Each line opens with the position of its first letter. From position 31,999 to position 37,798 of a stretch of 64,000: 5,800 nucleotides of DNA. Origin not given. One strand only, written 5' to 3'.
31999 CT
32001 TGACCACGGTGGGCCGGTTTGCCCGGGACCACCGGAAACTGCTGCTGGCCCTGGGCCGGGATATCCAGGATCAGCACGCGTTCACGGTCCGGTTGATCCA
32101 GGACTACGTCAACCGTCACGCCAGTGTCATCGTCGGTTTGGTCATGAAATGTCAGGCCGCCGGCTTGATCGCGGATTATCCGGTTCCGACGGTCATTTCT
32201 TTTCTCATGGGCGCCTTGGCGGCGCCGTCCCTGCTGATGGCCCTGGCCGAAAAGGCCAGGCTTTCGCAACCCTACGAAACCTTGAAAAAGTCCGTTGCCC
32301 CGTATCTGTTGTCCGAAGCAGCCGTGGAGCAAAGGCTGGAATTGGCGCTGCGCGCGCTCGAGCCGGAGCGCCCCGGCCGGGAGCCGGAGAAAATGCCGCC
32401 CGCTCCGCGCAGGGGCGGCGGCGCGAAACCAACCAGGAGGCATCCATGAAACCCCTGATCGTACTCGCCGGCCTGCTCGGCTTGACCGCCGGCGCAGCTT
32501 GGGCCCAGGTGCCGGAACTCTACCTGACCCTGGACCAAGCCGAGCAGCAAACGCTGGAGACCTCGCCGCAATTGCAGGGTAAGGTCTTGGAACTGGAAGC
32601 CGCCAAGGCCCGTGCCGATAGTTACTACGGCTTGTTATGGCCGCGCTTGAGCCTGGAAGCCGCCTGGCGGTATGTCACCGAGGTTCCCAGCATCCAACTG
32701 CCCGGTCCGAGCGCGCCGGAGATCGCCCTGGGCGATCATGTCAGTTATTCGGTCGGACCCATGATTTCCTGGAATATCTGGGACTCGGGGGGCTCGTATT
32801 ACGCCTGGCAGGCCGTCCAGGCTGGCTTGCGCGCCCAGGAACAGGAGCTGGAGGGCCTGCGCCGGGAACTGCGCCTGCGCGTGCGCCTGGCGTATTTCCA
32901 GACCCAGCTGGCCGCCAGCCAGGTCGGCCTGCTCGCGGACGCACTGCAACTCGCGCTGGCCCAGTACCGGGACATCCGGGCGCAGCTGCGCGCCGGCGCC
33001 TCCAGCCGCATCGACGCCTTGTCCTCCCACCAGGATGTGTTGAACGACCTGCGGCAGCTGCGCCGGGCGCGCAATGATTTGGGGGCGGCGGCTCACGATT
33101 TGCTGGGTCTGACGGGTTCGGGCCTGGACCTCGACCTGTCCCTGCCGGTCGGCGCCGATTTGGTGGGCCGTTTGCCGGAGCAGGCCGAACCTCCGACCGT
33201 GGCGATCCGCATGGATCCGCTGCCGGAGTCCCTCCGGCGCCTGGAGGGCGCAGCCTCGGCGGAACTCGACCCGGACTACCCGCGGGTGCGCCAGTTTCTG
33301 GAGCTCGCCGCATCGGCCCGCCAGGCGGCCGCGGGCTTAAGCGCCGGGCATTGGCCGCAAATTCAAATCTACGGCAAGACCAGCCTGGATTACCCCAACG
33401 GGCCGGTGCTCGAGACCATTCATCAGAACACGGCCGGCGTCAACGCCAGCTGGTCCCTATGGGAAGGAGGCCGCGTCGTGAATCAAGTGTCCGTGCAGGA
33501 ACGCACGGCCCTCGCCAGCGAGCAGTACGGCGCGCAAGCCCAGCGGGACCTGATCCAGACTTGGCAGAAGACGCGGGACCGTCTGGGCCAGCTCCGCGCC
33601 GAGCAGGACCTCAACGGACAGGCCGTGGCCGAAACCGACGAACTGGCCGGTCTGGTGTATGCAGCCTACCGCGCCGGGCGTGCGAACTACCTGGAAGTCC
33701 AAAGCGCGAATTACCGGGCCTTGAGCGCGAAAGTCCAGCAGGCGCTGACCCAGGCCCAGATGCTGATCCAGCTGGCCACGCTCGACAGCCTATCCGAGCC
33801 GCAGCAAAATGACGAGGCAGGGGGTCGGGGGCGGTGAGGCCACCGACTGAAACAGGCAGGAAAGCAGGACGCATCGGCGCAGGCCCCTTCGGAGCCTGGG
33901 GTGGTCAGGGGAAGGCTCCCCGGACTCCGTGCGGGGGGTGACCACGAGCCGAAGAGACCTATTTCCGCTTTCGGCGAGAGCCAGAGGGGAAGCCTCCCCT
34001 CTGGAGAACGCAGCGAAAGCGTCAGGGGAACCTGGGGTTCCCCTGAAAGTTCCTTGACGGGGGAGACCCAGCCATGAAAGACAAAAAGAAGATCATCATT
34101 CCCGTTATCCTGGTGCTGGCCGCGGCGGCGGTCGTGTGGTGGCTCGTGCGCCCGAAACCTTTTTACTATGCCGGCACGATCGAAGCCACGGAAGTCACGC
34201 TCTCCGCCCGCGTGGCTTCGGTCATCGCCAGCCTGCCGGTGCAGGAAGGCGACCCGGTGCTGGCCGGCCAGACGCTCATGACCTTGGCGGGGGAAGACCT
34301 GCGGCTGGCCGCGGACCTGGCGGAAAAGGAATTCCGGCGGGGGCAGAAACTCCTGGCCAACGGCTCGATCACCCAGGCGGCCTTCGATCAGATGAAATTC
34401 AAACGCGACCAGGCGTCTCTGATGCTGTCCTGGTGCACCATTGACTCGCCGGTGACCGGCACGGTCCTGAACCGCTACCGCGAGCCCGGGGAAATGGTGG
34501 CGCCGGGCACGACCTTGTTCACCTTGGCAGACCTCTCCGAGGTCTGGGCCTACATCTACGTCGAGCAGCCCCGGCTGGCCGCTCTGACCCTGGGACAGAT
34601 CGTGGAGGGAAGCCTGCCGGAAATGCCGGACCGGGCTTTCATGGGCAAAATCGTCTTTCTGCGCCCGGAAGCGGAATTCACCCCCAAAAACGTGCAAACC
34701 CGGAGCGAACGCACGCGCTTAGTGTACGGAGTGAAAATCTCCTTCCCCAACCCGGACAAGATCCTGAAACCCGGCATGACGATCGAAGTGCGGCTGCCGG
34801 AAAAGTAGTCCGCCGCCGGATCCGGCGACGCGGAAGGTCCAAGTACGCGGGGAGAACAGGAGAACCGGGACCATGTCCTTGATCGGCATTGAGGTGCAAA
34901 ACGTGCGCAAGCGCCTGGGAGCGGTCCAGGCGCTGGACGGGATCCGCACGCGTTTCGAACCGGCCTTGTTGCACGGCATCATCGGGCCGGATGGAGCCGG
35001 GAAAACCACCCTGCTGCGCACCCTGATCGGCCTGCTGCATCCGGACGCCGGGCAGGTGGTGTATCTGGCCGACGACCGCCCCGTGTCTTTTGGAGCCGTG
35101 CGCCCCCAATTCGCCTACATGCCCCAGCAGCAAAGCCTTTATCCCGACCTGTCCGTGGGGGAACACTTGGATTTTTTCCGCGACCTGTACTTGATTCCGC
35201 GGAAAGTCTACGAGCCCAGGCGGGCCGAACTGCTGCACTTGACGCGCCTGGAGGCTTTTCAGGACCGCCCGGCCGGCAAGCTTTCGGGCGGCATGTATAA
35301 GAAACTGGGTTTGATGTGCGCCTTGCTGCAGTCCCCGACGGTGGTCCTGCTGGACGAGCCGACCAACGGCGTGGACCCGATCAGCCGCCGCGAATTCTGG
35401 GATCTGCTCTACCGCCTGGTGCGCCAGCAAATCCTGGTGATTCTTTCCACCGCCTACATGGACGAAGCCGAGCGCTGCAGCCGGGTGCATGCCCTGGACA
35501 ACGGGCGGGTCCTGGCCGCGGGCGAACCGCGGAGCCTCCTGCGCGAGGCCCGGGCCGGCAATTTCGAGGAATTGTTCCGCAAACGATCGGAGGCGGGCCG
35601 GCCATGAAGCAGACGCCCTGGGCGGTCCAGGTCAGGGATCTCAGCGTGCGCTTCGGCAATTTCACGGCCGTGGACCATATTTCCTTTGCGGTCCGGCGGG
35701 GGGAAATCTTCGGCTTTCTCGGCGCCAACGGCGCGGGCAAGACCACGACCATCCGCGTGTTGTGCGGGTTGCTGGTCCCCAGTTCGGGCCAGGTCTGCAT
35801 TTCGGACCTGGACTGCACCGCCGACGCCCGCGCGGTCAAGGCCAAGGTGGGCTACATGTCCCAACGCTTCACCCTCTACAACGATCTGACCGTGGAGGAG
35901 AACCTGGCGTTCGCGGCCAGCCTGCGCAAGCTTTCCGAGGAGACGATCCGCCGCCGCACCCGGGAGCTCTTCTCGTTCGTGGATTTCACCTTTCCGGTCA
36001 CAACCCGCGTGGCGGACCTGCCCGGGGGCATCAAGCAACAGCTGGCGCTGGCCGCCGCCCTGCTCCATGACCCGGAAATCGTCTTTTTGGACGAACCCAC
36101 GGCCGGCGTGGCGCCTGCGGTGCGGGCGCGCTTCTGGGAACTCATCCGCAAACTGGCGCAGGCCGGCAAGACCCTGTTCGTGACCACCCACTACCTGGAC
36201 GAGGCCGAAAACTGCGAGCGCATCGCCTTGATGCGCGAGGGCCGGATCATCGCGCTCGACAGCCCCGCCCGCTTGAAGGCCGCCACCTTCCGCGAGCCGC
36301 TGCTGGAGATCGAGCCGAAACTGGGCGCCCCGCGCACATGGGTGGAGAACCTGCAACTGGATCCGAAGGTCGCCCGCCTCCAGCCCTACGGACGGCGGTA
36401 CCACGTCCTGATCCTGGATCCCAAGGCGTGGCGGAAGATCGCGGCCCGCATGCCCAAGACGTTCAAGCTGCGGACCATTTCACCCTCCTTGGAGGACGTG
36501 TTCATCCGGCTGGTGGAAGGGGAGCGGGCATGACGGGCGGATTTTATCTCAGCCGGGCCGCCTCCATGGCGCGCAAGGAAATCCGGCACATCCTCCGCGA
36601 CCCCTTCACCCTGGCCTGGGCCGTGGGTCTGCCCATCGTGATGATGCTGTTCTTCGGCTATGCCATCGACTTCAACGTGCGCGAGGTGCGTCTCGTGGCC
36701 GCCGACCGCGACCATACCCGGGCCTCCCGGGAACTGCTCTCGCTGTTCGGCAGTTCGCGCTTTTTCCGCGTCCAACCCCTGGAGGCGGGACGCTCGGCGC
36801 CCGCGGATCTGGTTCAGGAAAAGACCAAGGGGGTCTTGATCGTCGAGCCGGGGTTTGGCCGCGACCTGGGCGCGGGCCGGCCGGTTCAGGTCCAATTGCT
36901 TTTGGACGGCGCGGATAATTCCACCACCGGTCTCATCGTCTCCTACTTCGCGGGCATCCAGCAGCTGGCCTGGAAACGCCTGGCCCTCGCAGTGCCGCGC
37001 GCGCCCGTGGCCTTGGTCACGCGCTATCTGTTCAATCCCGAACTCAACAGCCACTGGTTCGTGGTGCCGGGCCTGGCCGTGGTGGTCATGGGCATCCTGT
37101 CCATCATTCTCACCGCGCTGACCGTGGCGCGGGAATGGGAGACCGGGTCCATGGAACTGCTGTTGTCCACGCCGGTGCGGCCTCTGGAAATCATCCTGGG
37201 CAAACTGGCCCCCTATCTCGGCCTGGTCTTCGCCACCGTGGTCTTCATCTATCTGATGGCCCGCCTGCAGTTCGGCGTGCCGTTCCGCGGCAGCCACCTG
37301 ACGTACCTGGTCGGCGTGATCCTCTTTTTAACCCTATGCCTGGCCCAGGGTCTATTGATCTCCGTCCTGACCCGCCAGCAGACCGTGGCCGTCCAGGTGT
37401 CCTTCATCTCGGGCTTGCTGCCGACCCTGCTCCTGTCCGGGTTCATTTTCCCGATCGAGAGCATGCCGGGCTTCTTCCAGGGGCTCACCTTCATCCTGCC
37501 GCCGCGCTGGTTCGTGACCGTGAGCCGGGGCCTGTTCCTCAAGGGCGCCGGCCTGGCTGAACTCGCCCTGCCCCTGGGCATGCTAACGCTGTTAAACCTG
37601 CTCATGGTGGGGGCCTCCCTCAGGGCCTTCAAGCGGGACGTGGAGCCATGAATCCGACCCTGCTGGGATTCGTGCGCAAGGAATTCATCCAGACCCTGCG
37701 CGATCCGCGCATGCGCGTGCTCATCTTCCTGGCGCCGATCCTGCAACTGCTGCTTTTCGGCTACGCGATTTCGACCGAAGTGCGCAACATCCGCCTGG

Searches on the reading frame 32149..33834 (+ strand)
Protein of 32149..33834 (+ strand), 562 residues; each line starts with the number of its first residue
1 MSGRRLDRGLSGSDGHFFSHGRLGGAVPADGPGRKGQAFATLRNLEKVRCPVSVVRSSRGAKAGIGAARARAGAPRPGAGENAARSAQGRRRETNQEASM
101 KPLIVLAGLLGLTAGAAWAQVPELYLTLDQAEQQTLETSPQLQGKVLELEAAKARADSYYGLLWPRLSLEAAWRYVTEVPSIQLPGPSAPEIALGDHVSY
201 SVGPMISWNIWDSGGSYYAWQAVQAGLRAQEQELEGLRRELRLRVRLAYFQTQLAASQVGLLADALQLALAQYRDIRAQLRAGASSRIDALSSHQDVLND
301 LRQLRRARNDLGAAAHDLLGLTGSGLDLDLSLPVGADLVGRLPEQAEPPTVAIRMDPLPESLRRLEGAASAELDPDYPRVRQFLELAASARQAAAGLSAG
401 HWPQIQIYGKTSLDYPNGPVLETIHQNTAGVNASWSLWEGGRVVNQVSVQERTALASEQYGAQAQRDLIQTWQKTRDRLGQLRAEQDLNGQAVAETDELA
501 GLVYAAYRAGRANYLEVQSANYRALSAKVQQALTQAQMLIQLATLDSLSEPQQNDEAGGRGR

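Call 13: search_protein_families(library=pfam, proteins=[window:32149-33834:+], max_evalue=0.001)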
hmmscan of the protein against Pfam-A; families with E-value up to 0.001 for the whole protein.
window:32149-33834:+ (562 aa): 1 family
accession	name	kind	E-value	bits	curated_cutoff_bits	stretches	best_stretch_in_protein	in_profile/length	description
PF02321.23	OEP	-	1.1e-36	126.8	22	2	128-323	1-187/187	Outer membrane efflux protein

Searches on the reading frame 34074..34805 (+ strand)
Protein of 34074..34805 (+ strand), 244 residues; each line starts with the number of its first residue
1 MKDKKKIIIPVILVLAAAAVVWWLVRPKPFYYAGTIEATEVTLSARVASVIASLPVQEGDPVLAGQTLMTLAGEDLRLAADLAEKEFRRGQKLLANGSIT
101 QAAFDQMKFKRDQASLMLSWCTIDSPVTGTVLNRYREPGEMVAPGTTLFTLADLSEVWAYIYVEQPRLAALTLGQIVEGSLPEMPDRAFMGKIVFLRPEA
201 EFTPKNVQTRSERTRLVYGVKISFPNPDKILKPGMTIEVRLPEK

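Call 13: search_protein_families(library=pfam, proteins=[window:34074-34805:+], max_evalue=0.001)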
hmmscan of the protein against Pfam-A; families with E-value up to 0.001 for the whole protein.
window:34074-34805:+ (244 aa): 3 families
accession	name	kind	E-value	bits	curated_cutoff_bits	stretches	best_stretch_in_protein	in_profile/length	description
PF16576.10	HlyD_D23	-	1.1e-25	90.6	30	1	38-236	17-213/214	Barrel-sandwich domain of CusB or HlyD membrane-fusion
PF13437.12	HlyD_3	-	5.2e-17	63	22.2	1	122-234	1-106/106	HlyD family secretion protein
PF13533.13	Biotin_lipoyl_2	-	1.4e-06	28.4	29.8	1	41-71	1-31/32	Biotin-lipoyl like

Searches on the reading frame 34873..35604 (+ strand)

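Call 13: search_protein_families(library=pfam, proteins=[window:34873-35604:+], max_evalue=0.001)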
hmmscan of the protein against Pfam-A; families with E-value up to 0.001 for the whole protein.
window:34873-35604:+ (244 aa): 2 families
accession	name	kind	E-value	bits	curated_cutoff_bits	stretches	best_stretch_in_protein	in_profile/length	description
PF00005.33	ABC_tran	-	4.7e-26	92.4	25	1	22-165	2-137/137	ABC transporter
PF13304.12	AAA_21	-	1.8e-09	38.6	27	1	131-189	232-293/304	AAA domain, putative AbiEii toxin, Type IV TA system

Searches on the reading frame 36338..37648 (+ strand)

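Call 13: search_protein_families(library=pfam, proteins=[window:36338-37648:+], max_evalue=0.001)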
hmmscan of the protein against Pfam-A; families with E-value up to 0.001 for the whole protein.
window:36338-37648:+ (437 aa): 4 families
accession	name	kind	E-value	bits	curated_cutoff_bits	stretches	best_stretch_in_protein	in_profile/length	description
PF12698.13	ABC2_membrane_3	-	3.5e-41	141.9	31.6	1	91-428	3-346/347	ABC-2 family transporter protein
PF01061.29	ABC2_membrane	-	1.2e-20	74.4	26.9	1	238-400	51-210/211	ABC-2 type transporter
PF12679.13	ABC2_membrane_2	-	4.8e-15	56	27.2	1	76-357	2-194/283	ABC-2 family transporter protein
PF12730.13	ABC2_membrane_4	-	0.00016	22.2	27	1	233-357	38-174/179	ABC-2 family transporter protein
